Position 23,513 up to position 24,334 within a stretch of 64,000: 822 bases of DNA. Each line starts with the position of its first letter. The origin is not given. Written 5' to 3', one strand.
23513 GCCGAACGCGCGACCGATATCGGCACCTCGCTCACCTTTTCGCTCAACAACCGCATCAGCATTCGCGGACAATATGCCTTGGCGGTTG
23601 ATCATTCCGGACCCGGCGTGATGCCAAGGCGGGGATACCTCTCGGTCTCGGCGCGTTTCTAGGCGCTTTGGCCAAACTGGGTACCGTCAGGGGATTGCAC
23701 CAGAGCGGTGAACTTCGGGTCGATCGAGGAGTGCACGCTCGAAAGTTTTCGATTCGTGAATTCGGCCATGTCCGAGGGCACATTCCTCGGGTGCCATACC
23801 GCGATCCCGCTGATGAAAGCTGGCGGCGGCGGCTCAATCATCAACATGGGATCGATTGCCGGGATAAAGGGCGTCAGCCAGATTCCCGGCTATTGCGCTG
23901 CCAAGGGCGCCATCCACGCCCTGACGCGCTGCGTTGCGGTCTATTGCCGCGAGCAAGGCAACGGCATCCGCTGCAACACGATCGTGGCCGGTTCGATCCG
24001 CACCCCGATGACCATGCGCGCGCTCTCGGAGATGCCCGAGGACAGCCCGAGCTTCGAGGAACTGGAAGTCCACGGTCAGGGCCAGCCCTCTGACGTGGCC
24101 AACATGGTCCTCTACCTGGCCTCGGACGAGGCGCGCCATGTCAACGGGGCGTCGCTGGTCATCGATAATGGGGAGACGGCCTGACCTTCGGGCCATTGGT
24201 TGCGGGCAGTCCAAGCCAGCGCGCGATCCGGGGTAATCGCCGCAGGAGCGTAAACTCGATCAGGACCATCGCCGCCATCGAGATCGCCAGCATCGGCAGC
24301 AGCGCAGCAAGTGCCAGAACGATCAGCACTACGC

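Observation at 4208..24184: The TPS locus is bounded by two 5'-truncated gene remnants, an island-like replacement of a divergent promoter region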

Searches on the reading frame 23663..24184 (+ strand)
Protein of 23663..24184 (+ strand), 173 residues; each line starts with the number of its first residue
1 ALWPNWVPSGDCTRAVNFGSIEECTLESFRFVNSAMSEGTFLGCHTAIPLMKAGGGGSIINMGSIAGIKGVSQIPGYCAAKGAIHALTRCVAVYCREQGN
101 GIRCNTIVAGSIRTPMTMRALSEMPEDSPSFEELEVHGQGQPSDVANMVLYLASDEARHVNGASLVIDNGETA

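Call 9: search_protein_families(library=pfam, proteins=[window:23663-24184:+], max_evalue=0.01)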
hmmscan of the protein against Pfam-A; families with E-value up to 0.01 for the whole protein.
window:23663-24184:+ (173 aa): 2 families
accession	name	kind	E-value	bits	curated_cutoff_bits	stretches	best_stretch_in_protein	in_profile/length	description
PF13561.12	adh_short_C2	-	2.5e-33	116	27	1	19-170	87-234/236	Enoyl-(Acyl carrier protein) reductase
PF00106.31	adh_short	-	9.6e-20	71.3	26.6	1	18-121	90-191/195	short chain dehydrogenase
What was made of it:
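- Checked: The ORF 23708-24184 (GTG start) matches Pfam adh_short_C2 only over profile positions 87-234 of 236 (call 9).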

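Call 11: find_homologous_proteins(query=window:23663-24184:+, max_evalue=1e-10)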
Query window:23663-24184:+ (173 aa): 6675 proteins with E <= 1e-10 among 8000 candidates; the best 120 are listed.
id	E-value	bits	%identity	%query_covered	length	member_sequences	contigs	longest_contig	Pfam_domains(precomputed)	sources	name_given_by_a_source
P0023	6.2e-96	337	97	91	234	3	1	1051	PF13561.13,PF00106.32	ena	-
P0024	1.1e-94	333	96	91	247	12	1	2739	PF08659.17,PF13561.13,PF00106.32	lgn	-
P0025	4.0e-94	331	96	91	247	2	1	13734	PF08659.17,PF13561.13,PF00106.32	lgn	-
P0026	1.3e-93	329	95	91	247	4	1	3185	PF08659.17,PF13561.13,PF00106.32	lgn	-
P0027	6.8e-93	327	94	91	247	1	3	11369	PF08659.17,PF13561.13,PF00106.32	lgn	-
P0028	4.9e-91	321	93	91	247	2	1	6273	PF08659.17,PF13561.13,PF00106.32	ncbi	-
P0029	6.0e-85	301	85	91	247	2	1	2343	PF08659.17,PF13561.13,PF23441.1,PF00106.32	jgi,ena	-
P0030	5.5e-81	288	84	91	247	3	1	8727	PF08659.17,PF13561.13,PF00106.32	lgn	-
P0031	9.7e-78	278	80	91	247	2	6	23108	PF08659.17,PF13561.13,PF00106.32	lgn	-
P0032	2.7e-75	270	78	91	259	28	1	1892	PF08659.17,PF13561.13,PF00106.32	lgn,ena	-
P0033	5.1e-74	266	77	91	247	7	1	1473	PF08659.17,PF13561.13,PF00106.32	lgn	-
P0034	1.8e-73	264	78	91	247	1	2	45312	PF08659.17,PF13561.13,PF00106.32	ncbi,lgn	-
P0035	4.5e-73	262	78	91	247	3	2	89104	PF08659.17,PF13561.13,PF00106.32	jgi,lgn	jgi:3(or 17)beta-hydroxysteroid dehydrogenase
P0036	4.1e-71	256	73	91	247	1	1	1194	PF08659.17,PF13561.13,PF00106.32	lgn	-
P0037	2.2e-69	250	72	91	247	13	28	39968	PF08659.17,PF13561.13,PF00106.32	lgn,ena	-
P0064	1.1e-51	193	96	55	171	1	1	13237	PF13561.13,PF00106.32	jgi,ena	jgi:3(or 17)beta-hydroxysteroid dehydrogenase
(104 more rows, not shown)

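Call 12: find_encoding_contigs(protein=P0025, flank=10000, max_places=4)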
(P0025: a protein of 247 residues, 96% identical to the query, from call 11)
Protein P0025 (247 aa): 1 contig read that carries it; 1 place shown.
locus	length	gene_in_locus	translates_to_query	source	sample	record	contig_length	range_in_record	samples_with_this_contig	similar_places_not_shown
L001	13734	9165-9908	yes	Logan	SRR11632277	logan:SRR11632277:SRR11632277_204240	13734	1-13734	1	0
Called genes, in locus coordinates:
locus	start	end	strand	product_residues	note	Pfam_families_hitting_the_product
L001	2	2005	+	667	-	?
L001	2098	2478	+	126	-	PF07110:EthD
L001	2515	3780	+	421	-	PF00067:p450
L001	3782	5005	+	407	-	PF06742:DUF1214 (faint)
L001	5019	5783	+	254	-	PF23441:SDR (faint), PF00106:adh_short, PF13561:adh_short_C2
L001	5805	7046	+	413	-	PF13469:Sulfotransfer_3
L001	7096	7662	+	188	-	PF13669:Glyoxalase_4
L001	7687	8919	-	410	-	PF00067:p450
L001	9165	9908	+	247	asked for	PF00106:adh_short, PF08659:KR (weak), PF13561:adh_short_C2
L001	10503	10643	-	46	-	-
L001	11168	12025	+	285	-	-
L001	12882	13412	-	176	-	-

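Call 13: find_encoding_contigs(protein=P0027, flank=10000, max_places=4)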
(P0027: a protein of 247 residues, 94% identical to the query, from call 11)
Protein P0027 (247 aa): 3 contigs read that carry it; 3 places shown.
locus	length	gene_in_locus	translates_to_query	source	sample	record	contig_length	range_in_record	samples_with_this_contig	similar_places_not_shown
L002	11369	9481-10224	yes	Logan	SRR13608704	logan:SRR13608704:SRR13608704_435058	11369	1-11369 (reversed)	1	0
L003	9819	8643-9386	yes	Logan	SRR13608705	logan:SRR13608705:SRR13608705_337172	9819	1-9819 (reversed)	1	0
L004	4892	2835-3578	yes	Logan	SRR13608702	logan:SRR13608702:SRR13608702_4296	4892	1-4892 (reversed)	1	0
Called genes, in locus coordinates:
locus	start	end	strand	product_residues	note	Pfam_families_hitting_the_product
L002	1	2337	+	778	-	?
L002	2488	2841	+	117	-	PF07110:EthD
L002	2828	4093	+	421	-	PF00067:p450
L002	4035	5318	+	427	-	-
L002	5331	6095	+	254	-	PF00106:adh_short, PF13561:adh_short_C2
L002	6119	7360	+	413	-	PF13469:Sulfotransfer_3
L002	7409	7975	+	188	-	PF13669:Glyoxalase_4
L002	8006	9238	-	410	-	PF00067:p450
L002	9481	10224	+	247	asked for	PF00106:adh_short, PF08659:KR (weak), PF13561:adh_short_C2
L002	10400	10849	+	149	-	PF00872:Transposase_mut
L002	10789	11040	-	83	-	PF05717:TnpB_IS66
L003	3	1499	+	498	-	?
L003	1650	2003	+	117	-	PF07110:EthD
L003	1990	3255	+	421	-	PF00067:p450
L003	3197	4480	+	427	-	-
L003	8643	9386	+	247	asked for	PF00106:adh_short, PF08659:KR (weak), PF13561:adh_short_C2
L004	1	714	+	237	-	?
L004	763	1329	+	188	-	PF13669:Glyoxalase_4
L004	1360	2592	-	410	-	PF00067:p450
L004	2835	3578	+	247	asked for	PF00106:adh_short, PF08659:KR (weak), PF13561:adh_short_C2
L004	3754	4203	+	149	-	PF00872:Transposase_mut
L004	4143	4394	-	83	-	PF05717:TnpB_IS66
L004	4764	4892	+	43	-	?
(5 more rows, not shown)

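Call 23: find_encoding_contigs(protein=P0064, flank=10000, max_places=3)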
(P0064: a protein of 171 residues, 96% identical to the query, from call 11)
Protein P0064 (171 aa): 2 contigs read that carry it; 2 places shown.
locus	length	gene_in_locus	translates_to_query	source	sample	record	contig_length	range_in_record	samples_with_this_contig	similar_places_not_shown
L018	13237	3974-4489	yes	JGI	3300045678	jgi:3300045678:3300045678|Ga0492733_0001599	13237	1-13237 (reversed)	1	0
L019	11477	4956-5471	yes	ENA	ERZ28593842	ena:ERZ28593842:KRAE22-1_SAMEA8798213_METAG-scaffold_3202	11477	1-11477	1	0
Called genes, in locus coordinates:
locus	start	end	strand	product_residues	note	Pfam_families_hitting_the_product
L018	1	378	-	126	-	?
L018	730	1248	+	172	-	PF13563:2_5_RNA_ligase2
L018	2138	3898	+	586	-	PF07969:Amidohydro_3, PF01979:Amidohydro_1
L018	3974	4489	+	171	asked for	PF00106:adh_short, PF13561:adh_short_C2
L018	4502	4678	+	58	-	PF13561:adh_short_C2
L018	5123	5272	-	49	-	-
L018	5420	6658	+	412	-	PF19220:Rod_CreS (faint)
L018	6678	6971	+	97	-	PF04519:Bactofilin (weak)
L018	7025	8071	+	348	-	PF00022:Actin (weak), PF06723:MreB_Mbl, PF11104:PilM_2 (faint), PF00012:HSP70, PF14450:FtsA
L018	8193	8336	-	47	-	-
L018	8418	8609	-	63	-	-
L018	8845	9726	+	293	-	PF00072:Response_reg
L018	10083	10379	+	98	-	-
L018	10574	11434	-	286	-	PF01695:IstB_IS21, PF02562:PhoH (weak)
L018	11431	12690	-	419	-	PF13551:HTH_29 (weak), PF00665:rve, PF22483:Mu-transpos_C_2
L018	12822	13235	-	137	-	?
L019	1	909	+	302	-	?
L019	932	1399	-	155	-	-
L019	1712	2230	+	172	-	PF13563:2_5_RNA_ligase2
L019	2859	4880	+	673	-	PF07969:Amidohydro_3, PF01979:Amidohydro_1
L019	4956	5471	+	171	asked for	PF00106:adh_short, PF13561:adh_short_C2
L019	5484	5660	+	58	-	PF13561:adh_short_C2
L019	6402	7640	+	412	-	PF19220:Rod_CreS (faint)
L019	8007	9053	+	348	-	PF00022:Actin (weak), PF06723:MreB_Mbl, PF11104:PilM_2 (faint), PF00012:HSP70, PF14450:FtsA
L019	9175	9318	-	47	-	-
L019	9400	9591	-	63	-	-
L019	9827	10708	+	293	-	PF00072:Response_reg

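Call 24: find_encoding_contigs(protein=P0028, flank=10000, max_places=3)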
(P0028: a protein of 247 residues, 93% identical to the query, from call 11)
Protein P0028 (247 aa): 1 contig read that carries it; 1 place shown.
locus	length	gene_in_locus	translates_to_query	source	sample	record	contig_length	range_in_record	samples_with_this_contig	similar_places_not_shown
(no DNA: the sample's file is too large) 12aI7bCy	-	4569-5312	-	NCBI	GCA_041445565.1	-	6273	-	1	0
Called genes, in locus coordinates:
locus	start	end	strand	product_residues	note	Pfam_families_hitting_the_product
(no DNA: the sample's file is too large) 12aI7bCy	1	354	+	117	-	?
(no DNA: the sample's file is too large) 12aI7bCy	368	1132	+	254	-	PF23441:SDR (faint), PF00106:adh_short, PF13561:adh_short_C2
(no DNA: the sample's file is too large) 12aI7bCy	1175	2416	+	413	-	PF13469:Sulfotransfer_3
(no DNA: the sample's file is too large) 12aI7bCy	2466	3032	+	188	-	PF13669:Glyoxalase_4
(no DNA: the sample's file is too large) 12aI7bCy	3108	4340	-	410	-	PF00067:p450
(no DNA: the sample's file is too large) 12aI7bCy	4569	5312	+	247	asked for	PF00106:adh_short, PF08659:KR (weak), PF13561:adh_short_C2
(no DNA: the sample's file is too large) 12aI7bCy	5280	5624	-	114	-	-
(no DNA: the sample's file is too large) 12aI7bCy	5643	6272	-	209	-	?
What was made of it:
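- SDR partner: the same SDR/P450 divergent pair is seen in L001-L004 and in GCA_041445565.1 (calls 12, 13, 24).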
